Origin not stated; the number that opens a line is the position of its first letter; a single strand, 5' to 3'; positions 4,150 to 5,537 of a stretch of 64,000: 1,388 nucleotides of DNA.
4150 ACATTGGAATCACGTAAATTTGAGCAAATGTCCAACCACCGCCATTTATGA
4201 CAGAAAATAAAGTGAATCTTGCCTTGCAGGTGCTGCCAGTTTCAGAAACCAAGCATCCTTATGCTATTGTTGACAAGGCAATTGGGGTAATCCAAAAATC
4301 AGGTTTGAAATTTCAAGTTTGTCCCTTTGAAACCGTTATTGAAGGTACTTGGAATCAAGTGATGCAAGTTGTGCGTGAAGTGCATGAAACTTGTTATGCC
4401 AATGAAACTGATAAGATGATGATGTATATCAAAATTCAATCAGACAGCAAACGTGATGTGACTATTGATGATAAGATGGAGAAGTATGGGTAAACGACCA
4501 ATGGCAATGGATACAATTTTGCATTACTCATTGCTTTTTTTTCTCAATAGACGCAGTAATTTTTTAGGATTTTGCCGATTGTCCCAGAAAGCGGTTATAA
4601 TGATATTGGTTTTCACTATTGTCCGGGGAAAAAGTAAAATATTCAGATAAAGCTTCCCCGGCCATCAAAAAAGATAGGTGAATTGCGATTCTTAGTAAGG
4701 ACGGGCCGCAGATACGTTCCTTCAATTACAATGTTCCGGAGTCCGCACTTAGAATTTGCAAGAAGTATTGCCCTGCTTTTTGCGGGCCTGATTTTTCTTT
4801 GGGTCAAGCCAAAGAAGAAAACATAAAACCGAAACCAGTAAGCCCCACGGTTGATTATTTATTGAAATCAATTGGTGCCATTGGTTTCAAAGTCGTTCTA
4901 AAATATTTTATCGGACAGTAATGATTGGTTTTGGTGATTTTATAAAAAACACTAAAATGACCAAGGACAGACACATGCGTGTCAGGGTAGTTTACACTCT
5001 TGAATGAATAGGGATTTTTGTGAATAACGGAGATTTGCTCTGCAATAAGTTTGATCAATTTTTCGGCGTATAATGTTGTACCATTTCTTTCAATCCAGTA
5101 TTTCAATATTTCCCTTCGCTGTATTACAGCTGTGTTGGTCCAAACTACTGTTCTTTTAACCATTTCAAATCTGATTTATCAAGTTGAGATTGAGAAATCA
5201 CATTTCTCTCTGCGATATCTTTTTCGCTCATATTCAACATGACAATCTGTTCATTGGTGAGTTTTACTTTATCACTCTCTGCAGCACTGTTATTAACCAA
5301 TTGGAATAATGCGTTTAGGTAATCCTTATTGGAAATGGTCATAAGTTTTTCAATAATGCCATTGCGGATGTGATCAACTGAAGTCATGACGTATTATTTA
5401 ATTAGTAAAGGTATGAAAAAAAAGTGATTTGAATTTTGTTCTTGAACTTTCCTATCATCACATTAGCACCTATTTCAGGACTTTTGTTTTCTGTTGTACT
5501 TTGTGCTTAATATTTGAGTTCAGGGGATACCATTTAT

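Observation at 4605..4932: A 310-bp MITE-like element with a 9-bp target-site duplication splits the RelE/ParE toxin gene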

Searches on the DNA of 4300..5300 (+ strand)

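Call 6: search_rna_families(source=window, start=4300, end=5300, threshold=evalue, max_evalue=10)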
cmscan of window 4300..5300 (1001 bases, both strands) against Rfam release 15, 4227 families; matches with E-value up to 10: 4.
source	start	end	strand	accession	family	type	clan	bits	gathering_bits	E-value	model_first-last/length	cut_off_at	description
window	4621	4663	+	RF00376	HIV_GSL3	Cis-reg;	-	21.2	42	0.51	1-84/84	no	HIV gag stem loop 3 (GSL3)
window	4820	4977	-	RF01859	Phe_leader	Cis-reg; leader;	-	17.5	55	5.2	1-125/125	no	Phenylalanine leader peptide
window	4908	4976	+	RF00521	SAM_alpha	Cis-reg; riboswitch;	-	16.1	36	0.72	1-79/79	no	Alpha-proteobacteria SAM riboswitch aptamer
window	4795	4831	+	RF01100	PK-BYV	Cis-reg;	-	15.2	50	3.3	1-40/40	no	3'-terminal pseudoknot in BYV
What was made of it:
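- Tried and rejected: A scan of 4300-5300 at a permissive threshold gave only chance-level hits (call 6).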

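Call 7: search_dna_similar(query=window:4614-4923:+, collection=plasmids, mode=distant, max_evalue=0.001)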
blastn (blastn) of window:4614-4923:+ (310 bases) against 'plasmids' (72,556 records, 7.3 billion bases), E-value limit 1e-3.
No match.

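Call 68: search_dna_similar(query=window:4614-4923:+, collection=phages, mode=distant, max_evalue=0.001)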
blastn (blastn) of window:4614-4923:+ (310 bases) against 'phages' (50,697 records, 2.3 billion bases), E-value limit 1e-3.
No match.
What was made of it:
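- Tried and rejected: Plasmid and phage collections. blastn with the element found no match (calls 7, 68).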

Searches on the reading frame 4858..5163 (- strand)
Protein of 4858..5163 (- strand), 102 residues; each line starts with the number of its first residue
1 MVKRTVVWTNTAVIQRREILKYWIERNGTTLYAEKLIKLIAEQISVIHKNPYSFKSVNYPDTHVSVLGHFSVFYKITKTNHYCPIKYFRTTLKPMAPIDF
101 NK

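Call 5: search_protein_families(library=pfam, proteins=[window:4858-5163:-], max_evalue=1)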
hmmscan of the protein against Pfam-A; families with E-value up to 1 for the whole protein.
seq(102 aa): 1 family
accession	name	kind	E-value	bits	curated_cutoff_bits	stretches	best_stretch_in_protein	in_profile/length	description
PF05016.21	ParE_toxin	-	0.00021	22.2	23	1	6-79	1-74/89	ParE toxin of type II toxin-antitoxin system, parDE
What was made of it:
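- On RelE/ParE toxin superfamily (Pfam PF05016): The interrupted protein scores 22.2 bits and covers positions 1-74 (call 5).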

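Call 9: find_encoding_contigs(protein=window:4858-5163:-, flank=10000, max_places=10)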
Protein seq(102 aa) (102 aa): no gene with exactly this product is on record in the collection.

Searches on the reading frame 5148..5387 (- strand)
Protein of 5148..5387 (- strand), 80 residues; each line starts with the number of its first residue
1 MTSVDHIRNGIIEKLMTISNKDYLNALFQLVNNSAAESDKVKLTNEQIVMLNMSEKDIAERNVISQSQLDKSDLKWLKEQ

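Call 5: search_protein_families(library=pfam, proteins=[window:5148-5387:-], max_evalue=1)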
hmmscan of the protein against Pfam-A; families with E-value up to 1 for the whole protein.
seq(80 aa): 1 family
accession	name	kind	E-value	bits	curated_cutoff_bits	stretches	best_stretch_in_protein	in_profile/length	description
PF16188.10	Peptidase_M24_C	-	0.0027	18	28.9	0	43-79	23-58/63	C-terminal region of peptidase_M24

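Call 8: find_encoding_contigs(protein=window:5148-5387:-, flank=10000, max_places=10)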
Protein seq(80 aa) (80 aa): 1 contig read that carries it; 1 place shown.
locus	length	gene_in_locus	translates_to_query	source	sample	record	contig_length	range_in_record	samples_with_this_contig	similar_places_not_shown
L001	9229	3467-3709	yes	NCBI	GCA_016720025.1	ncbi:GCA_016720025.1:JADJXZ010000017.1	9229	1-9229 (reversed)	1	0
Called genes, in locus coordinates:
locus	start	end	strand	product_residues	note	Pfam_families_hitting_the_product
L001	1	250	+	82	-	?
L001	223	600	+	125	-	-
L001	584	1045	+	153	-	PF07661:MORN_2 (faint)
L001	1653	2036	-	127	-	-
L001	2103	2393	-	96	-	-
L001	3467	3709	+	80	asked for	-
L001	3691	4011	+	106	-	PF05016:ParE_toxin (weak)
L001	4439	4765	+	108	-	PF00485:PRK (weak)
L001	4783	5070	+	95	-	PF00485:PRK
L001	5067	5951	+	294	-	-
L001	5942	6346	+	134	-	-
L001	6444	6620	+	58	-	-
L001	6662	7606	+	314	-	-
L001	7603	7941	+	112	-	-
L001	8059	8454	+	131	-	PF00512:HisKA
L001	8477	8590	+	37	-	-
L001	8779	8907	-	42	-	PF17676:Peptidase_S66C (weak)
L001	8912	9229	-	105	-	PF17676:Peptidase_S66C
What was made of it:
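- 5145..5387 (-): Intact upstream partner gene (80 aa, presumed antitoxin), overlapping the toxin start by 19 nt. The identical protein sits next to the intact toxin in L001 (call 8).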

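Call 19: search_protein_families(library=ncbifam, proteins=[window:5148-5387:-], max_evalue=0.1)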
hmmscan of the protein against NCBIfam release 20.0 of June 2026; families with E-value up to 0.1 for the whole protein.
seq(80 aa): 1 family
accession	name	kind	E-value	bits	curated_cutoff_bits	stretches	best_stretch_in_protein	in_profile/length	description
NF005813.0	PRK07679.1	exception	0.039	13.4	404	1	19-64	39-84/279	pyrroline-5-carboxylate reductase ProI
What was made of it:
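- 5145..5387 (-): It has no Pfam or NCBIfam family (calls 5, 19), so its antitoxin role is inferred from position only.
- On RelE/ParE toxin superfamily (Pfam PF05016): It matches no antitoxin family (calls 5, 19).
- Closest known: ParE toxins of ParDE-type type II toxin-antitoxin systems. Different: The partner protein matches no known antitoxin family (calls 5, 19).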
